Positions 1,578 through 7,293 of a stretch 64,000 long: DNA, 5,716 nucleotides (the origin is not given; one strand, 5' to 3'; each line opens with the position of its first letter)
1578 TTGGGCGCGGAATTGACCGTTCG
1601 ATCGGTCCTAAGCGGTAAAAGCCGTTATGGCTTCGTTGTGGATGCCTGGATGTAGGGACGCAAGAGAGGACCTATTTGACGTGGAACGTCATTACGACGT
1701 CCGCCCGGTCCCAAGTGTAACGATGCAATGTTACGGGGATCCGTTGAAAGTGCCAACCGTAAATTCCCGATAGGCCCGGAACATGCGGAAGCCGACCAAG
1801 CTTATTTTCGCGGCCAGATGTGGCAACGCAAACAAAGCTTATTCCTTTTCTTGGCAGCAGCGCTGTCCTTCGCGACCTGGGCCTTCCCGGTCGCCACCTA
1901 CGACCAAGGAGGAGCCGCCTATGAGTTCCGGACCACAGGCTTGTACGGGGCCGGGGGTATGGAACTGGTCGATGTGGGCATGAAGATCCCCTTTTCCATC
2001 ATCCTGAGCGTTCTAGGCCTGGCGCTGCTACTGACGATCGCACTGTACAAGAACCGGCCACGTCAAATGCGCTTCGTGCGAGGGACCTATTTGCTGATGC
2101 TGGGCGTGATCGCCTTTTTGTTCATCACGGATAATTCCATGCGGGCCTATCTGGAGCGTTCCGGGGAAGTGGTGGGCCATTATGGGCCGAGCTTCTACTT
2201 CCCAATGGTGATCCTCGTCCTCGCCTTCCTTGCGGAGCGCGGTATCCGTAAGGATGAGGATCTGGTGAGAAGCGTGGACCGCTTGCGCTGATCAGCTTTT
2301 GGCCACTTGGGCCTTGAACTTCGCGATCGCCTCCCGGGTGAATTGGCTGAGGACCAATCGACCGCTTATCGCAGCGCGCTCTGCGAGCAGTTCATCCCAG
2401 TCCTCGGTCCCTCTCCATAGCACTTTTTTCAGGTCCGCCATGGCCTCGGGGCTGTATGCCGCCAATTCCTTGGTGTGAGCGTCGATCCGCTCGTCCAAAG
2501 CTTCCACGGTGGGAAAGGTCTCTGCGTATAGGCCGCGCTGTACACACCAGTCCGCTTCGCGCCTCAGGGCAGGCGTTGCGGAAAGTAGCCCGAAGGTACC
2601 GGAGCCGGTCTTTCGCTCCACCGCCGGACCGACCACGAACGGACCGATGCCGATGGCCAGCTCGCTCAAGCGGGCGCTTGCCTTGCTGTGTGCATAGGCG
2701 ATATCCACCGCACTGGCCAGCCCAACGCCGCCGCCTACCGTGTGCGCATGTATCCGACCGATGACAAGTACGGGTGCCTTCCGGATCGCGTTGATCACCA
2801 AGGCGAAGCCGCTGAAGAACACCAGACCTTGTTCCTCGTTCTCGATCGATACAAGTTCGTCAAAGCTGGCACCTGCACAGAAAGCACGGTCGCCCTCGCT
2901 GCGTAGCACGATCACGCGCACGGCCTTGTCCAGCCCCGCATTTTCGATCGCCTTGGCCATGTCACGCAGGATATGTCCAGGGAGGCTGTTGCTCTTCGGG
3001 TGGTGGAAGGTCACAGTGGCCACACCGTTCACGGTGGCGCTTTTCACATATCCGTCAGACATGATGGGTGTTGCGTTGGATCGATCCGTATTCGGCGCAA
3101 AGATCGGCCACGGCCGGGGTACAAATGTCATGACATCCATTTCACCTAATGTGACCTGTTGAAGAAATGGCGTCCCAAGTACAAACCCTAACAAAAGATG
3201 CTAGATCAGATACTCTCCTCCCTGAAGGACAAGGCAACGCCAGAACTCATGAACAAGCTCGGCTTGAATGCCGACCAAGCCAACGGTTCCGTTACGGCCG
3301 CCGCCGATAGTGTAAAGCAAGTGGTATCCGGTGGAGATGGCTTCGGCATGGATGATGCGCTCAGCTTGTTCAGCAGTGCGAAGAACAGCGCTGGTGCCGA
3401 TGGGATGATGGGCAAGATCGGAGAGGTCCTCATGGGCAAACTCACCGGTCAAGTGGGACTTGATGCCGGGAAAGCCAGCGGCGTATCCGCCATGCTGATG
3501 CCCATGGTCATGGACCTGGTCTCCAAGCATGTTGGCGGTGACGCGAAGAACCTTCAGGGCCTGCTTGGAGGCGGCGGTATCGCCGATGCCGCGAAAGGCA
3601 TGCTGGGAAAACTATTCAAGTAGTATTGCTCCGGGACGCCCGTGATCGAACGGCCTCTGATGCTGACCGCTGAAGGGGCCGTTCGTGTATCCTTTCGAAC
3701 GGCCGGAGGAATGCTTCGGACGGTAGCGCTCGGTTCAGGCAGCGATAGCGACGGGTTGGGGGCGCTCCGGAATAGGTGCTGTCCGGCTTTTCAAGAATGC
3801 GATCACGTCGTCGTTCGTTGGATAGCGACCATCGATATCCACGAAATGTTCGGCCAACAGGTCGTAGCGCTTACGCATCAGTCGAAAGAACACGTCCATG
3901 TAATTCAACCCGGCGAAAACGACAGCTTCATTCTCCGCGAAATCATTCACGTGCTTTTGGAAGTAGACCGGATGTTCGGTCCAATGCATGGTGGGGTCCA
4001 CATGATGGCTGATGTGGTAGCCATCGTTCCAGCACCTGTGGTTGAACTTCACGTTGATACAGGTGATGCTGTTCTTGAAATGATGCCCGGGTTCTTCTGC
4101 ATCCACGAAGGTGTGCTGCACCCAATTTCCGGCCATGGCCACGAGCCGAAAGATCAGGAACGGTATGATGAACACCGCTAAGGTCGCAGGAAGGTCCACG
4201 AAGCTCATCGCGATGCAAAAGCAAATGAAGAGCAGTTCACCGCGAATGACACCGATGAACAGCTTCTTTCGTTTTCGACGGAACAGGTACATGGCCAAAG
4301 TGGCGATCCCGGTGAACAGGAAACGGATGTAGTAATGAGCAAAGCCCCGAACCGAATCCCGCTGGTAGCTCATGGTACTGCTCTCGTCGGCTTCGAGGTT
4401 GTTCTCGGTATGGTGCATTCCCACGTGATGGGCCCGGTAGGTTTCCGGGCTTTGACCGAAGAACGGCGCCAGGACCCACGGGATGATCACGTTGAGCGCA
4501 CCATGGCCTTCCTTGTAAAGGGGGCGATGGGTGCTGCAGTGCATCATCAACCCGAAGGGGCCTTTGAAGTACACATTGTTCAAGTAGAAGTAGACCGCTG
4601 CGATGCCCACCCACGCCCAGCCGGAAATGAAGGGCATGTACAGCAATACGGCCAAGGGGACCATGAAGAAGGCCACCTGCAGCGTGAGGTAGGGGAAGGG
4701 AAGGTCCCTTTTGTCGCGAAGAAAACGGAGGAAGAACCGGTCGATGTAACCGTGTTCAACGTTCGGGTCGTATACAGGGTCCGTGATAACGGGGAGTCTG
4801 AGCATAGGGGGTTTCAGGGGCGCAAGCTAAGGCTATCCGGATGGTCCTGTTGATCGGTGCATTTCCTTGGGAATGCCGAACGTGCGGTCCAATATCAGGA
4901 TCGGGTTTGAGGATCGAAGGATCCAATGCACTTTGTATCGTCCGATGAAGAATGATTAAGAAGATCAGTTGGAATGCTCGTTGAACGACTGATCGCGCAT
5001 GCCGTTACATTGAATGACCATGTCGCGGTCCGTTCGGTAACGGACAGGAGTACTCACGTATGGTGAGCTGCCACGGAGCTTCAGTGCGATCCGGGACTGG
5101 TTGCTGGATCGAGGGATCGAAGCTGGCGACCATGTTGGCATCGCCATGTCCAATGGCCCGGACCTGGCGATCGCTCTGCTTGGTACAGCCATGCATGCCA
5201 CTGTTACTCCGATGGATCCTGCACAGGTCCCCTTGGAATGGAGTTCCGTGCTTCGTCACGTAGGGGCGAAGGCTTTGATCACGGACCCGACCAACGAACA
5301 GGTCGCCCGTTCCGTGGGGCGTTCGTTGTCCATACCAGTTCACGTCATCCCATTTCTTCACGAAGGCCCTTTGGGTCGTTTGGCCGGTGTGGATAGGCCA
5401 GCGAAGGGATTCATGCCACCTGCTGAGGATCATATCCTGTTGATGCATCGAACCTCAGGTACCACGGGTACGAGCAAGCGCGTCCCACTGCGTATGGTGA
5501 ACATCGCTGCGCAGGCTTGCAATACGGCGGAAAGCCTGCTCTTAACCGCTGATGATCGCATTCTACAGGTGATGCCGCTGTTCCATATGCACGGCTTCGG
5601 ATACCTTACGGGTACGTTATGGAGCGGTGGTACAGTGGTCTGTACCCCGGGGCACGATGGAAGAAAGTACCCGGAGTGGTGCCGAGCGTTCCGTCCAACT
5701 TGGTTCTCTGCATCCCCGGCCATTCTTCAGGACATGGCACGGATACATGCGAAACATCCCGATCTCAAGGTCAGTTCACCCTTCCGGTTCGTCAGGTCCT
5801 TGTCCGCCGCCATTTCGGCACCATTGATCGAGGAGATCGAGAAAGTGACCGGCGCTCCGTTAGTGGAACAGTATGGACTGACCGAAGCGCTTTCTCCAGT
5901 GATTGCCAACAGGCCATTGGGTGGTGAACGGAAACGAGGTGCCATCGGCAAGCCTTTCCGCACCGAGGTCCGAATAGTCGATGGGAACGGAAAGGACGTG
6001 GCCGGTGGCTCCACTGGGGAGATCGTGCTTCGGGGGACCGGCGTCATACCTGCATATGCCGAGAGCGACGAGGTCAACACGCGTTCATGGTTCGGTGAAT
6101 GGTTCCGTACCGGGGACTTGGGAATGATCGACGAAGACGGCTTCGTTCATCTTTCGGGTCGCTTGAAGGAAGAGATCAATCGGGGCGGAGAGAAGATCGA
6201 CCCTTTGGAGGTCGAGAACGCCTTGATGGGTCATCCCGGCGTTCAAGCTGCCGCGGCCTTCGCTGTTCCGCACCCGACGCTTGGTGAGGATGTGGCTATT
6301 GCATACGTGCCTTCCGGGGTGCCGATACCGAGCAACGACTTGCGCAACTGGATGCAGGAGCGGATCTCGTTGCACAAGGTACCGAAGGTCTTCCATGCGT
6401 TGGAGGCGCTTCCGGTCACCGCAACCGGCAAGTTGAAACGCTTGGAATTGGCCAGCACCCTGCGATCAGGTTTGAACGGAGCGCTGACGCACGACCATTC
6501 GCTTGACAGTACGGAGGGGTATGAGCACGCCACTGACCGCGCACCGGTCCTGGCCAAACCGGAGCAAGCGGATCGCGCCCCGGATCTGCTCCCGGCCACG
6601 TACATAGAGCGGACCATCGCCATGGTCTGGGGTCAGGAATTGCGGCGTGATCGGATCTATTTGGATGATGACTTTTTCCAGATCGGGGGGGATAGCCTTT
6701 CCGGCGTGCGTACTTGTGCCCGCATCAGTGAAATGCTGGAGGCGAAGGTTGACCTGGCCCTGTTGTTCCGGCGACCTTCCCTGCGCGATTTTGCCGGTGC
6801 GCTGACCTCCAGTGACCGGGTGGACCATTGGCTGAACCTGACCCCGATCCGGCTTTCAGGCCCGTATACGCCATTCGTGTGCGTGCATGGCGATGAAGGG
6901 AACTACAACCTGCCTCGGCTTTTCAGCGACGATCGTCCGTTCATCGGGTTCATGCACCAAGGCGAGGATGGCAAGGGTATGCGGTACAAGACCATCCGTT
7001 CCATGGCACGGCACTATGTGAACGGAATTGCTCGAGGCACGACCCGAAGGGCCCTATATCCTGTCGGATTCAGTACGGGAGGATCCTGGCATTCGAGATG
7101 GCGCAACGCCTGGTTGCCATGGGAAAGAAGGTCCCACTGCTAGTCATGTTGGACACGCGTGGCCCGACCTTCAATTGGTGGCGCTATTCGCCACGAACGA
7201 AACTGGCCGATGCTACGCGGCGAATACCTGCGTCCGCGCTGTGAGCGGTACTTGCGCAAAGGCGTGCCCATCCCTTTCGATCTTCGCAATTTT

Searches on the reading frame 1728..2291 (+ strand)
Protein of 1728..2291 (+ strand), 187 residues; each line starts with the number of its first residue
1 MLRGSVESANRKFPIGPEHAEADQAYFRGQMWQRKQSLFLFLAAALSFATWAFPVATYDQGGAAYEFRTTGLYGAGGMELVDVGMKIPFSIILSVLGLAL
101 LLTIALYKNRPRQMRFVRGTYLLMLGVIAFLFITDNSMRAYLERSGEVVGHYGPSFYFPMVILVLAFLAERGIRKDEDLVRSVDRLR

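Call 82: search_protein_families(library=pfam, proteins=[window:1728-2291:+], max_evalue=0.0001)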
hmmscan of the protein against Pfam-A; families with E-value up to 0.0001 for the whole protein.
window:1728-2291:+ (187 aa): 1 family
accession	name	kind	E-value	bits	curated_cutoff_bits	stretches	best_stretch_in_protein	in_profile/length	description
PF14126.11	DUF4293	-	4.1e-33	115.2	27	1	32-186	1-153/153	Domain of unknown function (DUF4293)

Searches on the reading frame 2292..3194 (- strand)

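Call 82: search_protein_families(library=pfam, proteins=[window:2292-3194:-], max_evalue=0.0001)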
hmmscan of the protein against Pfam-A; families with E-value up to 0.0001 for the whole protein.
window:2292-3194:- (300 aa): 2 families
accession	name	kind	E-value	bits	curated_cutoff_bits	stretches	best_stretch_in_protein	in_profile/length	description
PF00378.25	ECH_1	-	7.5e-29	101.2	27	1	56-267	4-211/251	Enoyl-CoA hydratase/isomerase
PF16113.10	ECH_2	-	1.7e-15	57.9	27.2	1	60-242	3-189/335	Enoyl-CoA hydratase/isomerase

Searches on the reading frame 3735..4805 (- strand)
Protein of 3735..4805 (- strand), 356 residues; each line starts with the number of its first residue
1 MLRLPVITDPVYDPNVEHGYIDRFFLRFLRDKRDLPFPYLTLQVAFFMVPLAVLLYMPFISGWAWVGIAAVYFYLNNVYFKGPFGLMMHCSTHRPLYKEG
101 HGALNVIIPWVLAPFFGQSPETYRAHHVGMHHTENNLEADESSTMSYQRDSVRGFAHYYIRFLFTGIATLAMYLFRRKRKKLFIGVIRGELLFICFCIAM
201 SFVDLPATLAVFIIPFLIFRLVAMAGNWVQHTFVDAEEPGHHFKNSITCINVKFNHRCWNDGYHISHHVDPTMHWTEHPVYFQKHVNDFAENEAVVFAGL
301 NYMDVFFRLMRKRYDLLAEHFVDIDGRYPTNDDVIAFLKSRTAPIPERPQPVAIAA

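Call 22: search_protein_families(library=pfam, proteins=[window:3735-4805:-], max_evalue=0.001)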
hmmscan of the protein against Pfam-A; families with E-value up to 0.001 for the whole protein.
window:3735-4805:- (356 aa): 1 family
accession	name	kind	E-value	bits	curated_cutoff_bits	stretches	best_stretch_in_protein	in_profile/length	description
PF00487.30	FA_desaturase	-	5e-22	79.3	29.7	1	85-295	21-248/253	Fatty acid desaturase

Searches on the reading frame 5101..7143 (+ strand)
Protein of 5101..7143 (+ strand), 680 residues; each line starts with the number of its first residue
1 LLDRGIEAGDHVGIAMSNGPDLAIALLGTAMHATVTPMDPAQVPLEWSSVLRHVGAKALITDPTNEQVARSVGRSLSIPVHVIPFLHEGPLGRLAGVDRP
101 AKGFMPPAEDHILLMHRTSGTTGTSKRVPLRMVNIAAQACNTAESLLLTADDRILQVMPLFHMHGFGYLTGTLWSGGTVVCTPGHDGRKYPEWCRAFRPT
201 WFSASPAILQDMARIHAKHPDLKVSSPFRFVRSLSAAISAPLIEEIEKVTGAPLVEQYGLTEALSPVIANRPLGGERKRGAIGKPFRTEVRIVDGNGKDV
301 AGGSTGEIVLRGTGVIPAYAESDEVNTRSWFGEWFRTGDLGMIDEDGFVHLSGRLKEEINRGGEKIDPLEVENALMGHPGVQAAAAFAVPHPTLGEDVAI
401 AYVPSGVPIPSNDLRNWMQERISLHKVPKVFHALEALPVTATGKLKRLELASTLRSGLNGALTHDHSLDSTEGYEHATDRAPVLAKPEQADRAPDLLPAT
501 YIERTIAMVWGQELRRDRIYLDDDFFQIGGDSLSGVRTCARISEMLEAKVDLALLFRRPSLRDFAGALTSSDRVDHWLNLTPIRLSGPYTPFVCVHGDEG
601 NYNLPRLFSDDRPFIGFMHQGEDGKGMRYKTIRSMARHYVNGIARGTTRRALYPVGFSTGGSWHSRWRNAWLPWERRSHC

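Call 22: search_protein_families(library=pfam, proteins=[window:5101-7143:+], max_evalue=0.001)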
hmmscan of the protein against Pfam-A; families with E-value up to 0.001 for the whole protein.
window:5101-7143:+ (680 aa): 3 families
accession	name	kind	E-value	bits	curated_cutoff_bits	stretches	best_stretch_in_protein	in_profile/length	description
PF00501.34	AMP-binding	-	4.1e-55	187.6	29.9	1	3-319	40-383/384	AMP-binding enzyme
PF13193.12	AMP-binding_C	-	6.4e-14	53.1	24.5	1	370-444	1-76/76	AMP-binding enzyme C-terminal domain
PF00550.31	PP-binding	-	2.9e-10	40.7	20.8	1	505-568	2-67/67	Phosphopantetheine attachment site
